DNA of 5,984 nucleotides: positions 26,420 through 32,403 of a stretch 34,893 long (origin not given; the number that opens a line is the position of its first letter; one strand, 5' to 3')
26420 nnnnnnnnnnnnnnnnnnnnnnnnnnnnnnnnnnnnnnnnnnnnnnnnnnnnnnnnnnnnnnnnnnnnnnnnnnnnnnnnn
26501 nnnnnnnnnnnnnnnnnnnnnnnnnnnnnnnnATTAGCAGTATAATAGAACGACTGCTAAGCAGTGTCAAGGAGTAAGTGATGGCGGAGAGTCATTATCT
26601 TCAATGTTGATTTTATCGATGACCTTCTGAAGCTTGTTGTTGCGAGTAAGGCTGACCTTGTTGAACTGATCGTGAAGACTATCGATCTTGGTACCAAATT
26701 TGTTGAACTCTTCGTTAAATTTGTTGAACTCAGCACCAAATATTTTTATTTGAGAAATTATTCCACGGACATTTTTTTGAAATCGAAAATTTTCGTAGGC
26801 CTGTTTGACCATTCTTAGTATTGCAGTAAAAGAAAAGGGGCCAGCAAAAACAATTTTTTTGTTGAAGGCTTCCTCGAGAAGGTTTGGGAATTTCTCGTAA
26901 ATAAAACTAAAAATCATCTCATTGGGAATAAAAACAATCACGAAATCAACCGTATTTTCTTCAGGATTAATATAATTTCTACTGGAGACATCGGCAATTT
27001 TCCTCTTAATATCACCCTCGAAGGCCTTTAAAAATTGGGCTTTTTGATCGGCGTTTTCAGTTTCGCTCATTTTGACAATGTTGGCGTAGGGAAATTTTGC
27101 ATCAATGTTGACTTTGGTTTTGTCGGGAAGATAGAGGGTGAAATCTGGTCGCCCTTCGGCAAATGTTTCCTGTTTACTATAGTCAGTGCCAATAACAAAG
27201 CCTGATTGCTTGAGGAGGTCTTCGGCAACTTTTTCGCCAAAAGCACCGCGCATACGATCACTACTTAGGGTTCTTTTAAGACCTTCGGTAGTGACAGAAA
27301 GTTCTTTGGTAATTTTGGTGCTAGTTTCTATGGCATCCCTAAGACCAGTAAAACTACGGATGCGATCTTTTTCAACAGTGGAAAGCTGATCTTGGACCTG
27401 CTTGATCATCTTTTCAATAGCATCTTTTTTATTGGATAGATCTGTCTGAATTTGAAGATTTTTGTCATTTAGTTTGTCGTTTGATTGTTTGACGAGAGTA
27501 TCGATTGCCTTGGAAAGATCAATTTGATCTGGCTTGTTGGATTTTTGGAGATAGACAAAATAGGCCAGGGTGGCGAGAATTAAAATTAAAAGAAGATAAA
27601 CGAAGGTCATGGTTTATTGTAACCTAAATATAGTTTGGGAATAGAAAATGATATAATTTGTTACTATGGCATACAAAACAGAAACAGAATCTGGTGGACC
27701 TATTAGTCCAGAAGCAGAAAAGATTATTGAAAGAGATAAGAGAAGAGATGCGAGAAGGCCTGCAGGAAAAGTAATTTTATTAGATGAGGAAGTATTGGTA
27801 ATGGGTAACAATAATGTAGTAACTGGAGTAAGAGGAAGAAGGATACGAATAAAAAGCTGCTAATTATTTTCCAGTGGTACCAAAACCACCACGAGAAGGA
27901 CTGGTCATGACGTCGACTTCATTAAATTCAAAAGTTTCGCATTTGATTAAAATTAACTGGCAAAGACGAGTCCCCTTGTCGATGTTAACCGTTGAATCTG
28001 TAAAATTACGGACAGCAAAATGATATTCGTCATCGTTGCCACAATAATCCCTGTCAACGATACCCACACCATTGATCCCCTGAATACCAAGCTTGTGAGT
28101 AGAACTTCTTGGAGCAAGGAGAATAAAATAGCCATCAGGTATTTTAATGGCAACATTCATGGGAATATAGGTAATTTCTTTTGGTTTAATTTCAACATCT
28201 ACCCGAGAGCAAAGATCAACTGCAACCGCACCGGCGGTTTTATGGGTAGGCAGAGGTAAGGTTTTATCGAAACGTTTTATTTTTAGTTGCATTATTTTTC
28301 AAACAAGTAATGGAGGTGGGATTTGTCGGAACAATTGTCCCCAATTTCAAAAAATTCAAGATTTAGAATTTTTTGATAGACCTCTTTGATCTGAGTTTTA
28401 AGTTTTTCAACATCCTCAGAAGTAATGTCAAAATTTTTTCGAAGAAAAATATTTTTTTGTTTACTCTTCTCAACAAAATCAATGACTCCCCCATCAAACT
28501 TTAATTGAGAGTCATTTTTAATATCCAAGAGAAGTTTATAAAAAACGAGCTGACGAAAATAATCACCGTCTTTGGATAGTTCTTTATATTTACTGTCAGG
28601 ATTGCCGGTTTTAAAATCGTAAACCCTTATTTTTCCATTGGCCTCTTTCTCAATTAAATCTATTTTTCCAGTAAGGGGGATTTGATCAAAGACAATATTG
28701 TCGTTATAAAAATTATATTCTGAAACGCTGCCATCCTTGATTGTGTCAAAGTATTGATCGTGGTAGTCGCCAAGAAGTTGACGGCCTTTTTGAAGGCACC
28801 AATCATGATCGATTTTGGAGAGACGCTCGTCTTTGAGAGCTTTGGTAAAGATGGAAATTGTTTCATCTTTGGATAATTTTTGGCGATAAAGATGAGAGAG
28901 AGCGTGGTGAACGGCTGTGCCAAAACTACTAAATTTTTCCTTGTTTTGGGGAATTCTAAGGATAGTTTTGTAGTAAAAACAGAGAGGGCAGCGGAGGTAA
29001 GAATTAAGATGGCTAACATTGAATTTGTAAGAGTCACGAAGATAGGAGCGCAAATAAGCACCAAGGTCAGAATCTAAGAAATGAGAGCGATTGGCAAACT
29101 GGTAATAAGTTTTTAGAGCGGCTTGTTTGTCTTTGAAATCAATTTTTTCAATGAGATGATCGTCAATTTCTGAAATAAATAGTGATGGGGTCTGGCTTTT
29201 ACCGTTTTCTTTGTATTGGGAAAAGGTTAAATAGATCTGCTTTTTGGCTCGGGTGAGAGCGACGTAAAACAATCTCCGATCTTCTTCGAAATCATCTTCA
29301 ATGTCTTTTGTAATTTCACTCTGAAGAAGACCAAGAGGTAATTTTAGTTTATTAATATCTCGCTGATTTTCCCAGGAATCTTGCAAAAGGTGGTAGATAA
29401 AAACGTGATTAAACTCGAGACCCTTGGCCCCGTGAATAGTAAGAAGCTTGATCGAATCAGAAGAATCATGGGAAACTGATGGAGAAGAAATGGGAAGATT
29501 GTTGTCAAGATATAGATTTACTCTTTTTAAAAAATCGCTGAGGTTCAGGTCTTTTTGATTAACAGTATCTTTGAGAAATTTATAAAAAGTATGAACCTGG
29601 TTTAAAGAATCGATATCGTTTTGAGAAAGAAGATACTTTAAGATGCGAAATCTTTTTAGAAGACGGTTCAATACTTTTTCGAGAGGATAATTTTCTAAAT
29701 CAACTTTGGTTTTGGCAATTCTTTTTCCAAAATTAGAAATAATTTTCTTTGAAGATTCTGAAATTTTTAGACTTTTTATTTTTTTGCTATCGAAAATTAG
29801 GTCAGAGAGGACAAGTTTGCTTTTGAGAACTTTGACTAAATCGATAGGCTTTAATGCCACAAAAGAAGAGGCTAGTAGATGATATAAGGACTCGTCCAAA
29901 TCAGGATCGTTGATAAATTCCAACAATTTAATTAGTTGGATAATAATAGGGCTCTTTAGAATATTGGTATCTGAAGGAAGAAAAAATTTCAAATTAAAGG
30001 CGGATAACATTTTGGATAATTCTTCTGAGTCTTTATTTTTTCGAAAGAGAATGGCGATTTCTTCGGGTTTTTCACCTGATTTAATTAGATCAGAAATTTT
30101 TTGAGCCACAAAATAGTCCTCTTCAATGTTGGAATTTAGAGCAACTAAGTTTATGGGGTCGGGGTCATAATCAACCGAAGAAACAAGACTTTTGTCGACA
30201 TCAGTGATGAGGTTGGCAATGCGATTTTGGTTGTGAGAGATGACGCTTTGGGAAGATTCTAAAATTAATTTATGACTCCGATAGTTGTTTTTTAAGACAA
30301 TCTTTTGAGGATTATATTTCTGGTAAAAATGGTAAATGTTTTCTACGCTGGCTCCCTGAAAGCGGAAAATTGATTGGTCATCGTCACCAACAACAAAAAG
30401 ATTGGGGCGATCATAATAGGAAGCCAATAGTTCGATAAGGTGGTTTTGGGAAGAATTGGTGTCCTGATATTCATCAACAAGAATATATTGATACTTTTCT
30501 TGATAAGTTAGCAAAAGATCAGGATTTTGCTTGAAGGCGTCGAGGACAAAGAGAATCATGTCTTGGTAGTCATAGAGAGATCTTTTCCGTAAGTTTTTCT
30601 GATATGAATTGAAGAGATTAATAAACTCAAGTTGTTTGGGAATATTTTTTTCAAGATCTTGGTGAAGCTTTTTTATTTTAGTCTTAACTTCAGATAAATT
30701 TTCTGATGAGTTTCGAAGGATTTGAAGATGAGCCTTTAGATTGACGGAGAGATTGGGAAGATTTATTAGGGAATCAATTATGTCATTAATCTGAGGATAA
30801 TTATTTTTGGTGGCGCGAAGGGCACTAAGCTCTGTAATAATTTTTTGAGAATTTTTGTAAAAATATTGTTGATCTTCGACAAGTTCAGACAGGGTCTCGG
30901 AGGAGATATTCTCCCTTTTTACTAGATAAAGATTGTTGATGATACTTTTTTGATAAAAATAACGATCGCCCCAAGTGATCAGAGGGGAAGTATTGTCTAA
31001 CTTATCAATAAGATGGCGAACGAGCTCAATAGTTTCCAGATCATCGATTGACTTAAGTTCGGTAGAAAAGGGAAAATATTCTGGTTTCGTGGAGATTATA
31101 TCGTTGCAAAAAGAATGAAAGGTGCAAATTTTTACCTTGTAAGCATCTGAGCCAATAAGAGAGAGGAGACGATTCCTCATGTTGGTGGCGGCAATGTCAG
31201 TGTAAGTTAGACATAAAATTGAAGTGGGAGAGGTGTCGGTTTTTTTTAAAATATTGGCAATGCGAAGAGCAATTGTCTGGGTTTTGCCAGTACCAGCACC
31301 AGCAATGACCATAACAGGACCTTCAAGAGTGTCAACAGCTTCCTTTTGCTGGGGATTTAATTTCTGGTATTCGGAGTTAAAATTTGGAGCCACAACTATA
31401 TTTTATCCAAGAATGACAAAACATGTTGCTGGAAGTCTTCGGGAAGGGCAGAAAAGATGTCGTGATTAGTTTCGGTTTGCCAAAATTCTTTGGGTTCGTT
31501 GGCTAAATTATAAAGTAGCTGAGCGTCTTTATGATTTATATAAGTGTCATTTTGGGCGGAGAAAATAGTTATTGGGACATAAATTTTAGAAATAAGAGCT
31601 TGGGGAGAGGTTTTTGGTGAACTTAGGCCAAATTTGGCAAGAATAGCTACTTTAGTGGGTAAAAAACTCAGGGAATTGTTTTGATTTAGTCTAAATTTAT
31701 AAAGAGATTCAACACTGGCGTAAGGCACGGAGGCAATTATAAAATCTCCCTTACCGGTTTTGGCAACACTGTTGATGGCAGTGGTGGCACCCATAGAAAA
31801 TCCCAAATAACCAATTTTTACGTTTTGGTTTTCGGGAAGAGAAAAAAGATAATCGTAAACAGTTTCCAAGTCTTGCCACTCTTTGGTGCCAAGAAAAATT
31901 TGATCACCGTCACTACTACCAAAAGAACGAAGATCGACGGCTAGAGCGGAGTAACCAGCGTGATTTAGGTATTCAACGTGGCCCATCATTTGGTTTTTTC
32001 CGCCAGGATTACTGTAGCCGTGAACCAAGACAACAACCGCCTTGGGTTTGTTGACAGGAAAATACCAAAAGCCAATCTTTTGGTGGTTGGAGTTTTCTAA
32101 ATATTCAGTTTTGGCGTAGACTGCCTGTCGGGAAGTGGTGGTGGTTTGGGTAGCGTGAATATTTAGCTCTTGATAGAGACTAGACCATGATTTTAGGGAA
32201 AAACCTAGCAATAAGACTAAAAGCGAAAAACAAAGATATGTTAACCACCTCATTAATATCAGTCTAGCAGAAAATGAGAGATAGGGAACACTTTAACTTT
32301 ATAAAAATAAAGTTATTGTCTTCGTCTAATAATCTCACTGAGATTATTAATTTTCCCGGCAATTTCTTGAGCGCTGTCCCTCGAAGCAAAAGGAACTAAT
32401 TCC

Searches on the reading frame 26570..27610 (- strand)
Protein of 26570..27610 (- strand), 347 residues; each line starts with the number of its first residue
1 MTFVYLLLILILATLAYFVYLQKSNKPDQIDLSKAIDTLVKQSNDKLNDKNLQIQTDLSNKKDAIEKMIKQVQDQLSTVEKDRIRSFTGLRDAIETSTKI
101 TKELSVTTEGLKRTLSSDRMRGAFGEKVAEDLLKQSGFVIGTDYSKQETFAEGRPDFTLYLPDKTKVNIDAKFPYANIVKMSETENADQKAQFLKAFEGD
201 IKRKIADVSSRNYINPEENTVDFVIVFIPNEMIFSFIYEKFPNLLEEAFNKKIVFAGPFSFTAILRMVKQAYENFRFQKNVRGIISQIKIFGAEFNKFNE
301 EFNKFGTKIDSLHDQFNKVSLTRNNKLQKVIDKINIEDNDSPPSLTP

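Call 19: search_protein_families(library=pfam, proteins=[window:26570-27610:-], max_evalue=0.001)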
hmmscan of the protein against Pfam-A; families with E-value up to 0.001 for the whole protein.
window:26570-27610:- (347 aa): 1 family
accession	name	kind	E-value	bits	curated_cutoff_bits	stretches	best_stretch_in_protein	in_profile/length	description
PF02646.22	RmuC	-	1.9e-61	208.2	26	1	58-334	3-281/291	RmuC family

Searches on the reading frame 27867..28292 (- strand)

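Call 19: search_protein_families(library=pfam, proteins=[window:27867-28292:-], max_evalue=0.001)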
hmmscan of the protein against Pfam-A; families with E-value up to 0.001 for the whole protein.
window:27867-28292:- (142 aa): 2 families
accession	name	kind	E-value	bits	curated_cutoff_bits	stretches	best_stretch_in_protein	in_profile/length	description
PF00692.24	dUTPase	-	9.8e-24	84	22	1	13-140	4-128/129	dUTPase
PF22769.1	DCD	-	9.5e-07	29.5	27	1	35-117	73-152/153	dCTP deaminase-like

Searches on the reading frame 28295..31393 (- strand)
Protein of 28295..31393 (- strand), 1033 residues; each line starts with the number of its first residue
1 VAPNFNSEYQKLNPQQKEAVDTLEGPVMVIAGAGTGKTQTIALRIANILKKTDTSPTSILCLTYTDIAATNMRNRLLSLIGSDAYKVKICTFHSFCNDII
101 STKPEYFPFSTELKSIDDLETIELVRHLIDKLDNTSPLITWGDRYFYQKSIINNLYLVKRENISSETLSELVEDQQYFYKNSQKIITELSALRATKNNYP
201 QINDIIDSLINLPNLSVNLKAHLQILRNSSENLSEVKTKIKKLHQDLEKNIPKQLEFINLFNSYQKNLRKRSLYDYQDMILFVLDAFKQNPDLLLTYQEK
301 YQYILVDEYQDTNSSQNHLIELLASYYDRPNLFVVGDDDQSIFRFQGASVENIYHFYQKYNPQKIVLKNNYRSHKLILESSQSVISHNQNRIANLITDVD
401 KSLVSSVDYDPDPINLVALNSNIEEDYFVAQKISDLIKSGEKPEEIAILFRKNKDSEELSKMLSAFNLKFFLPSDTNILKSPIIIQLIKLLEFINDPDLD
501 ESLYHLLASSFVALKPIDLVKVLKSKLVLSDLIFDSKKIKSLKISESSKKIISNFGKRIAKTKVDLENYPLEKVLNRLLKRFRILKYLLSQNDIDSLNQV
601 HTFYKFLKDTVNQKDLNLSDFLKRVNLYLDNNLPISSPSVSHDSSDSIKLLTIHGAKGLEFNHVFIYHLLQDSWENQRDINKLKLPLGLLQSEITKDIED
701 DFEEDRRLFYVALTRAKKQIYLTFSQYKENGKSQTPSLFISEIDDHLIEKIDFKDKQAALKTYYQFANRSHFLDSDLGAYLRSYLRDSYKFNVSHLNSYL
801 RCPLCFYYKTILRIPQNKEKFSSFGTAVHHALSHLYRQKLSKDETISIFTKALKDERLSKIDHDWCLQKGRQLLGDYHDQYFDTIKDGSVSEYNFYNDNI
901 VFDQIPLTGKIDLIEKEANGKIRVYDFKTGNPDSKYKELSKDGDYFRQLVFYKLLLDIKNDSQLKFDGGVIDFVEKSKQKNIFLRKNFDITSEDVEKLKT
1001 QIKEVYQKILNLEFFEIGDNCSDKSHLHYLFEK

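Call 58: search_protein_families(library=pfam, proteins=[window:28295-31393:-], max_evalue=0.001)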
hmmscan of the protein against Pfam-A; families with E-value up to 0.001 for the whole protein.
window:28295-31393:- (1033 aa): 9 families
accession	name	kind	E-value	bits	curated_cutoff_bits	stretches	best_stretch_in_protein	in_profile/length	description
PF00580.27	UvrD-helicase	-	2e-66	224.9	23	1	12-360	1-270/271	UvrD/REP helicase N-terminal domain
PF13361.12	UvrD_C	-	3.9e-42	145.4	25.6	1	365-726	1-349/350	UvrD-like helicase C-terminal domain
PF12705.13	PDDEXK_1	-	1.6e-25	90.9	22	1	791-1017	2-231/247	PD-(D/E)XK nuclease superfamily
PF13245.12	AAA_19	-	3.7e-20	72.9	25.1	1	16-345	1-133/134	AAA domain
PF13538.12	UvrD_C_2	-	3.3e-10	40.1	27.4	1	700-722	29-51/52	UvrD-like helicase C-terminal domain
PF01443.25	Viral_helicase1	-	1.8e-06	28.4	21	0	647-721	176-225/228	Viral superfamily 1 RNA helicase core domain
PF01930.23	Cas_Cas4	-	8.6e-05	23.1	22.7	0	887-1007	33-136/160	Domain of unknown function DUF83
PF13604.12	AAA_30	-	0.00018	21.7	27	0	11-75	1-65/191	AAA domain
PF13087.12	AAA_12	-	0.0009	19.3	27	0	358-465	11-131/195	AAA domain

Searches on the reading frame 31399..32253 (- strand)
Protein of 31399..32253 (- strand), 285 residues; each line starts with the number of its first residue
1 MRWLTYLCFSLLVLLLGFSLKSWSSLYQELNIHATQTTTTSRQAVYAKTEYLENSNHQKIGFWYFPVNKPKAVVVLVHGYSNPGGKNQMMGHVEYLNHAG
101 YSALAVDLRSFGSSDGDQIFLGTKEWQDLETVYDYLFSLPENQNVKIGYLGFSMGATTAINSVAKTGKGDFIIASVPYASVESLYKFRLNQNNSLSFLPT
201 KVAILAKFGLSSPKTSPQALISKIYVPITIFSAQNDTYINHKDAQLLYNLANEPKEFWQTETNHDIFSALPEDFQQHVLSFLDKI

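Call 58: search_protein_families(library=pfam, proteins=[window:31399-32253:-], max_evalue=0.001)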
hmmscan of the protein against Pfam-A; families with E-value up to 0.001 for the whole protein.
window:31399-32253:- (285 aa): 5 families
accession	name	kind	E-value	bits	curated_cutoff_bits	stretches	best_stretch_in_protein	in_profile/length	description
PF12146.15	Hydrolase_4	-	5e-14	52.6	27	1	69-185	2-117/239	Serine aminopeptidase, S33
PF02129.25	Peptidase_S15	-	1.6e-08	35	23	1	86-188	36-138/262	X-Pro dipeptidyl-peptidase (S15 family)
PF01738.24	DLH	-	1.4e-06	28.5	21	1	63-248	5-166/217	Dienelactone hydrolase family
PF00561.26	Abhydrolase_1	-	1.6e-06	28.4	25.8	1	73-161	2-85/245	alpha/beta hydrolase fold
PF12697.13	Abhydrolase_6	-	2.3e-06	28.9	26.3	1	74-183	1-94/217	Alpha/beta hydrolase family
